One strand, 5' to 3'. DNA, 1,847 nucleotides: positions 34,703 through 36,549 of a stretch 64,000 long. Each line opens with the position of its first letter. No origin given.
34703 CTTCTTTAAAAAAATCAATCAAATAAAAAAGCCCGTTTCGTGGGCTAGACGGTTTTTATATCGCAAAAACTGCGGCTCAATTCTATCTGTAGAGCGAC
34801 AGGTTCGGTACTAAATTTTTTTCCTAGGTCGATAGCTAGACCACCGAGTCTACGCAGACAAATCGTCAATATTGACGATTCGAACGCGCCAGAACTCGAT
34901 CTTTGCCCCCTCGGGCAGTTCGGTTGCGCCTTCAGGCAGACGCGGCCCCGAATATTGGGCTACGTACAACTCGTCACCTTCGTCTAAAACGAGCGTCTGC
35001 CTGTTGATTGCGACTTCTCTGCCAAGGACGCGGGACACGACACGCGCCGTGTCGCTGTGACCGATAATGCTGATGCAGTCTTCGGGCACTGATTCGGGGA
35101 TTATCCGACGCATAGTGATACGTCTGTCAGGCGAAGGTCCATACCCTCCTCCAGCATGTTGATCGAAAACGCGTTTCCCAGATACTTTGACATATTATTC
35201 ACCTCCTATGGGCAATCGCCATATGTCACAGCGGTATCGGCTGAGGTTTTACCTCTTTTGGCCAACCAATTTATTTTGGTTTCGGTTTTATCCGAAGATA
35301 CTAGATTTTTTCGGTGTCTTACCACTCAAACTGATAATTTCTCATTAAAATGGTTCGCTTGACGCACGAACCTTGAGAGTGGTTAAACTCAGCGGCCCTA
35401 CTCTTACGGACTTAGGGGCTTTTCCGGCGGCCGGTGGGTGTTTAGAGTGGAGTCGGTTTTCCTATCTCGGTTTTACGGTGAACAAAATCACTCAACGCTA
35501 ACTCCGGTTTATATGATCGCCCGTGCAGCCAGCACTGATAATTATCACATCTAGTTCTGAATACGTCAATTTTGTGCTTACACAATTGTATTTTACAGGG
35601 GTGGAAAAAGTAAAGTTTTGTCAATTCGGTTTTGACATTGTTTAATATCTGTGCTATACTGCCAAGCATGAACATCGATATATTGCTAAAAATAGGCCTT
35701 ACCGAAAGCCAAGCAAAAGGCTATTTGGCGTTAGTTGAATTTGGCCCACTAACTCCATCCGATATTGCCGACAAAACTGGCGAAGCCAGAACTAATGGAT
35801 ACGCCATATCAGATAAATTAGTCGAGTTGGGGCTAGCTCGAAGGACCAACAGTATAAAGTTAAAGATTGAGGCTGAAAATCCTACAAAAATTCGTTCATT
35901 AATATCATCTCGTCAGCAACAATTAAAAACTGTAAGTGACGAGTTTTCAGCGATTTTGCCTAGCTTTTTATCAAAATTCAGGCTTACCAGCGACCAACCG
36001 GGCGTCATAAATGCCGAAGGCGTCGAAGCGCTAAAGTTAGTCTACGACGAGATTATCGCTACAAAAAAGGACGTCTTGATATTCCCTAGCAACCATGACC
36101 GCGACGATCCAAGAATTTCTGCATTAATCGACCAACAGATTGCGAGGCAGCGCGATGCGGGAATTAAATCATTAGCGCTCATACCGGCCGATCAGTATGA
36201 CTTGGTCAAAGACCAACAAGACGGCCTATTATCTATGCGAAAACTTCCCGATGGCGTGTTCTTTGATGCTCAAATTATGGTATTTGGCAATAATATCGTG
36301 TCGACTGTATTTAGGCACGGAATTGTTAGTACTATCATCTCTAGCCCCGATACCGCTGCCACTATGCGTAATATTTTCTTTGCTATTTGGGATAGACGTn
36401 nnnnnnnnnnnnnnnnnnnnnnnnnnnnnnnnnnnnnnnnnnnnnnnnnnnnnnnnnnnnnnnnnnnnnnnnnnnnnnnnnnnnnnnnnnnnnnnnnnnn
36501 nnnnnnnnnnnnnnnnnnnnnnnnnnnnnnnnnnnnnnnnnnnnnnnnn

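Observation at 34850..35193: Frameshift-split AcrIII-1/Crn2-type (DUF1874) cyclic-tetraadenylate ring nuclease gene on a G+C-rich patch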

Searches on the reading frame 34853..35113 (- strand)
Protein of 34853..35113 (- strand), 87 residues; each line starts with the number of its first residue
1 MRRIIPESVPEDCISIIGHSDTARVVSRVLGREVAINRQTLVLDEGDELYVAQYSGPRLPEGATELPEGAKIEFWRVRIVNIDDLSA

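Call 7: search_protein_families(library=pfam, proteins=[window:34853-35113:-], max_evalue=1)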
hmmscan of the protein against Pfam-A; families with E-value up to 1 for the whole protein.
seq(87 aa): 1 family
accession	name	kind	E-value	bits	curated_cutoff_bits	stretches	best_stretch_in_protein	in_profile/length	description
PF08960.15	STIV_B116-like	-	3.8e-08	33.8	26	1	10-63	35-87/101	STIV B116-like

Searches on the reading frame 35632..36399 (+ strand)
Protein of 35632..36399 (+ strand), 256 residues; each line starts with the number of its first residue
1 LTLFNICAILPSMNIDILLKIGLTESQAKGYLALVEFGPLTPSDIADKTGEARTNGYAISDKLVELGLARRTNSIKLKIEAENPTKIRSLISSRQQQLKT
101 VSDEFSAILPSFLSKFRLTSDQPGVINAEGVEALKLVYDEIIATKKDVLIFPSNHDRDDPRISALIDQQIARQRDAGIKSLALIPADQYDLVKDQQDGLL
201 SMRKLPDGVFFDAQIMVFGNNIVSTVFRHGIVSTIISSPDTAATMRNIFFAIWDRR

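Call 13: search_protein_families(library=pfam, proteins=[window:35632-36399:+], max_evalue=0.01)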
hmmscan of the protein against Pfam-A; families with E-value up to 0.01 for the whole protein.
window:35632-36399:+ (256 aa): 1 family
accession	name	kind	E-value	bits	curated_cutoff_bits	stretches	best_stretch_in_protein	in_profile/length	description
PF01978.25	TrmB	-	2.3e-09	37.4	25.6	1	19-81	2-64/68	Sugar-specific transcriptional regulator TrmB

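Call 43: search_protein_families(library=padloc, proteins=[window:35632-36399:+], max_evalue=0.001)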
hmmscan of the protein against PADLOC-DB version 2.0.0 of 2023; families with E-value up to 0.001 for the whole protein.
window:35632-36399:+ (256 aa): 0 families

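Call 47: find_homologous_proteins(query=window:35632-36399:+, max_evalue=0.00001)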
Query window:35632-36399:+ (256 aa): 43 proteins with E <= 0.00001 among 1159 candidates.
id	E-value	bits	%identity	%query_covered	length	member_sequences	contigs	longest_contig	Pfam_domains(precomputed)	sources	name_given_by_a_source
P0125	2.0e-151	520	100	95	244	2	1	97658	PF01978.26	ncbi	-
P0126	7.0e-119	414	78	95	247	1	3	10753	PF01978.26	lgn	-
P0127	2.9e-115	402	75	95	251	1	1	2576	PF01978.26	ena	-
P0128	2.8e-108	379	73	95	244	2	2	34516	PF01978.26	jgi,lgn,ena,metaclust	metaclust:\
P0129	1.3e-107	377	72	95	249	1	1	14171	PF01978.26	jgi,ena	-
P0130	3.1e-107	376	71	95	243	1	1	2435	PF01978.26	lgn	-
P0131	1.1e-106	374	71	95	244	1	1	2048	PF01978.26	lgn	-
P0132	5.0e-100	352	66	95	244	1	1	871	PF01978.26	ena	-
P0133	1.3e-99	351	65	95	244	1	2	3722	PF01978.26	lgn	-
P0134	5.5e-99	349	67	95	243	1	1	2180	PF01978.26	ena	-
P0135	2.9e-98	346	67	95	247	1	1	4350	PF01978.26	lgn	-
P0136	3.1e-97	343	63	98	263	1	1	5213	PF01978.26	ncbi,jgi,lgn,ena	-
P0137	4.9e-97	342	65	95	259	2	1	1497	PF01978.26,PF09339.17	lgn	-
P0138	2.0e-95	337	65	95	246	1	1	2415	PF01978.26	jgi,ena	-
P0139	4.5e-95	336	65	95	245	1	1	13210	PF01978.26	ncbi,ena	-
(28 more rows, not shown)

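Call 48: find_encoding_contigs(protein=P0126, flank=6000, max_places=2)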
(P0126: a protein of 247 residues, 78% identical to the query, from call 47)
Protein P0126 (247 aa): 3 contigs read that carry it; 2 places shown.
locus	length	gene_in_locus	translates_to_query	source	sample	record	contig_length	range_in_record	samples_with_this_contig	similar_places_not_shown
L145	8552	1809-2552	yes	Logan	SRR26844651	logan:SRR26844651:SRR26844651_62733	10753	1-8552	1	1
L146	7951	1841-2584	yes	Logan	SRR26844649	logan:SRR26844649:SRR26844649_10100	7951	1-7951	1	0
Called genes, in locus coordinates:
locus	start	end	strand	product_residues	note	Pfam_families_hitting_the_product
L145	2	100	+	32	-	?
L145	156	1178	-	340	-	-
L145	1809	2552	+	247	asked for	PF01978:TrmB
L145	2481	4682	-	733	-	-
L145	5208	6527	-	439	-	-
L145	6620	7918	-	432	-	PF02403:Seryl_tRNA_N, PF00587:tRNA-synt_2b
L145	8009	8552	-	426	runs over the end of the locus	PF12704:MacB_PCD, PF02687:FtsX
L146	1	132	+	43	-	?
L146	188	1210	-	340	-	-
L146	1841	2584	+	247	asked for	PF01978:TrmB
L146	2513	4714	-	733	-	-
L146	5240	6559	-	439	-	-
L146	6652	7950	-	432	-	PF02403:Seryl_tRNA_N, PF00587:tRNA-synt_2b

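Call 49: find_encoding_contigs(protein=P0128, flank=6000, max_places=2)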
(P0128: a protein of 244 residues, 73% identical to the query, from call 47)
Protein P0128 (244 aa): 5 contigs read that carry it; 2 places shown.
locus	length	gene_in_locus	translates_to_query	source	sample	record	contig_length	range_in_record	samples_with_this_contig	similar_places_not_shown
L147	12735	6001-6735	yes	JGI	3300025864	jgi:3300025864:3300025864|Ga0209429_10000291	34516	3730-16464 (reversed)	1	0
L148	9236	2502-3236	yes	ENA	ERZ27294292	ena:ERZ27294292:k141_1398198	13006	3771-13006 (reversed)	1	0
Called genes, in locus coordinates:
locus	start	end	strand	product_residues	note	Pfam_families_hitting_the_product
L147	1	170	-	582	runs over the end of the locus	PF01807:Zn_ribbon_DnaG, PF08275:DNAG_N, PF01751:Toprim, PF13155:Toprim_2, PF13662:Toprim_4, PF10410:DnaB_bind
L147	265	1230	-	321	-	PF07963:N_methyl (weak), PF09603:Fib_succ_major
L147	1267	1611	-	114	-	PF04237:YjbR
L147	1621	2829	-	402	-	PF09587:PGA_cap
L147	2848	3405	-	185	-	PF00929:RNase_T (weak)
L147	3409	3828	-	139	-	PF01741:MscL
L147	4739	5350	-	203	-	-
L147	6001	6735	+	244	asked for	PF01978:TrmB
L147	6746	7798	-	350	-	-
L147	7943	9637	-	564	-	PF03485:Arg_tRNA_synt_N, PF00750:tRNA-synt_1d, PF05746:DALR_1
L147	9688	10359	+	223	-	PF01182:Glucosamine_iso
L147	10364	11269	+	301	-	PF03446:NAD_binding_2, PF00393:6PGD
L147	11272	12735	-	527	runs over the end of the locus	PF06418:CTP_synth_N, PF00117:GATase, PF07722:Peptidase_C26 (faint)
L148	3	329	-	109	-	?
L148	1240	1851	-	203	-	-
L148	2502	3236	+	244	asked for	PF01978:TrmB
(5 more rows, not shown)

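Call 50: find_encoding_contigs(protein=P0129, flank=6000, max_places=2)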
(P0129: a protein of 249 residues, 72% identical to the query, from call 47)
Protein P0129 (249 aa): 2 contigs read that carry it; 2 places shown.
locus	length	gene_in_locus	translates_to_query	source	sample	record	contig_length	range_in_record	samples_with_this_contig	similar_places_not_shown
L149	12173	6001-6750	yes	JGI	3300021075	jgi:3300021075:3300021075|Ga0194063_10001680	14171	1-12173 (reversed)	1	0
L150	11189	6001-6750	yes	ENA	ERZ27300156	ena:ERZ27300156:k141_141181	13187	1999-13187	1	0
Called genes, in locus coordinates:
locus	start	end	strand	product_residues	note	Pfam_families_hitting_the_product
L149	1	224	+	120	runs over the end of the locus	PF01649:Ribosomal_S20p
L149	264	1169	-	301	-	PF21694:DNA_pol3_delta_C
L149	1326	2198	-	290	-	PF01149:Fapy_DNA_glyco, PF06831:H2TH, PF06827:zf-FPG_IleRS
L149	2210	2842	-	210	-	-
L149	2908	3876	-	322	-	-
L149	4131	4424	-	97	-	-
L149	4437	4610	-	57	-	-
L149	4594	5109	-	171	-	-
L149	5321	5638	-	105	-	-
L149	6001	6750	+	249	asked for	PF01978:TrmB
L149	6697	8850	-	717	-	-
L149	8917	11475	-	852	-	PF02739:5_3_exonuc_N, PF01367:5_3_exonuc, PF00476:DNA_pol_A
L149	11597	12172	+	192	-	?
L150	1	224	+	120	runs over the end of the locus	PF01649:Ribosomal_S20p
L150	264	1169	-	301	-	PF21694:DNA_pol3_delta_C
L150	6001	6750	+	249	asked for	PF01978:TrmB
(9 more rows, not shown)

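Call 57: search_solved_structures(query=A7, max_evalue=1)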
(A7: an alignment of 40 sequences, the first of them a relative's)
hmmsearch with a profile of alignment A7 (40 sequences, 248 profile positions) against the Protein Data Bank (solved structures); distinct sequences matched with E-value up to 1: 4.
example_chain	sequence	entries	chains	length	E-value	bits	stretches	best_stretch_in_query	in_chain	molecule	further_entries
5box_A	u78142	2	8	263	1.7e-07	34.3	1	16-182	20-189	Putative HTH-type transcriptional regulator TrmBL2 | TrmBL2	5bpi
5bpd_A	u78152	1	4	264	1.8e-07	34.3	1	16-182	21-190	TrmBL2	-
5bqt_A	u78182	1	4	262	1.8e-07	34.3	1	16-182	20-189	Putative HTH-type transcriptional regulator TrmBL2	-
9fwa_A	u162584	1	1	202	0.6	12.9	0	16-60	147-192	Retroaldolase 36 (RAD36)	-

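Call 64: predict_structure(alignment_id=A7)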
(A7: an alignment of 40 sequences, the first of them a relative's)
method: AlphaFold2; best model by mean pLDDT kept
length: 244 residues; sequences in the alignment: 40
mean_pLDDT: 83.2   pTM: 0.52
mean pLDDT of the five models: 83.2, 83.0, 82.1, 81.1, 80.8
residues with pLDDT >= 90: 84; 70-90: 124; 50-70: 25; < 50: 11
segments of 3 or more residues with pLDDT < 50: 100-109
pLDDT, mean of each block of 10 residues (from residue 1): 73 87 88 89 88 85 79 67 69 57 44 82 89 93 87 90 93 91 91 89 94 87 91 94 80
secondary structure, 60 per line:
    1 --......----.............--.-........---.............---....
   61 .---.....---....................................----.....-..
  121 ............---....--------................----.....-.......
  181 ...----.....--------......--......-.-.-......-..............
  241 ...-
elements in order: H3-8 H13-25 H30-37 H41-53 E57-61 E65-69 H73-108 E113-117 H119-132 E136-139 H148-163 E168-172 H174-183 E188-192 E201-206 E209-214 E220-225 H227-243

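Call 68: fold_search(model_id=the predicted structure, library=pdb)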
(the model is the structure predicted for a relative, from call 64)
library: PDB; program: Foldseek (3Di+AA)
matches with E <= 10: 1648; with E <= 0.001: 25
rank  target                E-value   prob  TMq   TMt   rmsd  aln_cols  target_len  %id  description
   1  5bpd_D                1.9e-15  1.00  0.39  0.37  13.0       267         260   18  Structure of TrmBL2, an archaeal chromatin protein, shows a novel mode of DNA binding. (released 2015-09-02)
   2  5box_A                5.9e-15  1.00  0.41  0.38  13.6       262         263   17  Structure of TrmBL2, an archaeal chromatin protein, shows a novel mode of DNA binding. (released 2015-09-02)
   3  5bpd_C                7.0e-15  1.00  0.40  0.38  12.6       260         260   18  Structure of TrmBL2, an archaeal chromatin protein, shows a novel mode of DNA binding. (released 2015-09-02)
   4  5bpi_C                9.0e-15  1.00  0.40  0.38  12.8       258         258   18  Structure of TrmBL2, an archaeal chromatin protein, shows a novel mode of DNA binding. (released 2015-09-02)
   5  5bpd_B                1.4e-14  1.00  0.39  0.37  13.3       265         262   17  Structure of TrmBL2, an archaeal chromatin protein, shows a novel mode of DNA binding. (released 2015-09-02)
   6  5bqt_B                1.5e-14  1.00  0.40  0.39  11.7       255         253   18  Structure of TrmBL2, an archaeal chromatin protein, shows a novel mode of DNA binding. (released 2015-09-02)
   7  5bqt_A                1.5e-14  1.00  0.39  0.37  12.2       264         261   18  Structure of TrmBL2, an archaeal chromatin protein, shows a novel mode of DNA binding. (released 2015-09-02)
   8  5bpi_D                1.8e-14  1.00  0.39  0.38  12.7       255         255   18  Structure of TrmBL2, an archaeal chromatin protein, shows a novel mode of DNA binding. (released 2015-09-02)
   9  3qph_A                9.1e-09  1.00  0.39  0.30  13.8       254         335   12  The three-dimensional structure of TrmB, a global transcriptional regulator of the hyperthermophilic archaeon Pyrococc (released 2012-05-30)
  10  9fhk_A                3.2e-05  1.00  0.39  0.29  17.1       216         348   18  Structure of the F13 protein of Vaccinia virus (P21 crystal form) (released 2025-03-12)
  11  7e0m_B                3.9e-05  1.00  0.40  0.27   5.4       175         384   16  Crystal structure of phospholipase D (released 2021-12-22)
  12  7e0m_A                5.0e-05  1.00  0.42  0.28   5.0       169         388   16  Crystal structure of phospholipase D (released 2021-12-22)
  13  6ehi_B                5.6e-05  1.00  0.38  0.56   5.0       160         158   11  NucT from Helicobacter pylori (released 2018-01-17)
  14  9fhk_B                1.3e-04  1.00  0.38  0.28  17.3       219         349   17  Structure of the F13 protein of Vaccinia virus (P21 crystal form) (released 2025-03-12)
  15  9fhs                  3.3e-04  1.00  0.38  0.27   4.9       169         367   17  Structure of the F13 protein of Vaccinia virus (F432 crystal form) (released 2025-03-12)
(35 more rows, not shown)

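Call 83: search_protein_families(library=pfam, proteins=[L145:159-1178:-, L147:4742-5350:-, L149:5324-5638:-, L149:4597-5109:-], max_evalue=0.01)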
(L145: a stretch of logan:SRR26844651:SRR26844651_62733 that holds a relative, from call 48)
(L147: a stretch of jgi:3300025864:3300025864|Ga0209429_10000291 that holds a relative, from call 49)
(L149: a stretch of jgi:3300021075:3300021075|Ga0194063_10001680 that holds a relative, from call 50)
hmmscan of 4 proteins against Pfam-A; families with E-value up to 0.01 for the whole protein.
L145:159-1178:- (340 aa): 0 families

L147:4742-5350:- (203 aa): 0 families

L149:5324-5638:- (105 aa): 1 family
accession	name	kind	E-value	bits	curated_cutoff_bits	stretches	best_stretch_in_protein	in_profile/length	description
PF13208.11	TerB_N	-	0.00083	19.6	25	1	44-93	118-159/207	TerB N-terminal domain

L149:4597-5109:- (171 aa): 0 families

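Call 98: search_protein_families(library=phrogs, proteins=[window:35632-36399:+, L145:159-1178:-, L147:4742-5350:-], max_evalue=0.001)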
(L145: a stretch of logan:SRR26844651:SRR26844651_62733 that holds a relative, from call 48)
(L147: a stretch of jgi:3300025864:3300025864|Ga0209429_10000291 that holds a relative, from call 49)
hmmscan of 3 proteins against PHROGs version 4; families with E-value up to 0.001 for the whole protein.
window:35632-36399:+ (256 aa): 0 families

L145:159-1178:- (340 aa): 0 families

L147:4742-5350:- (203 aa): 0 families
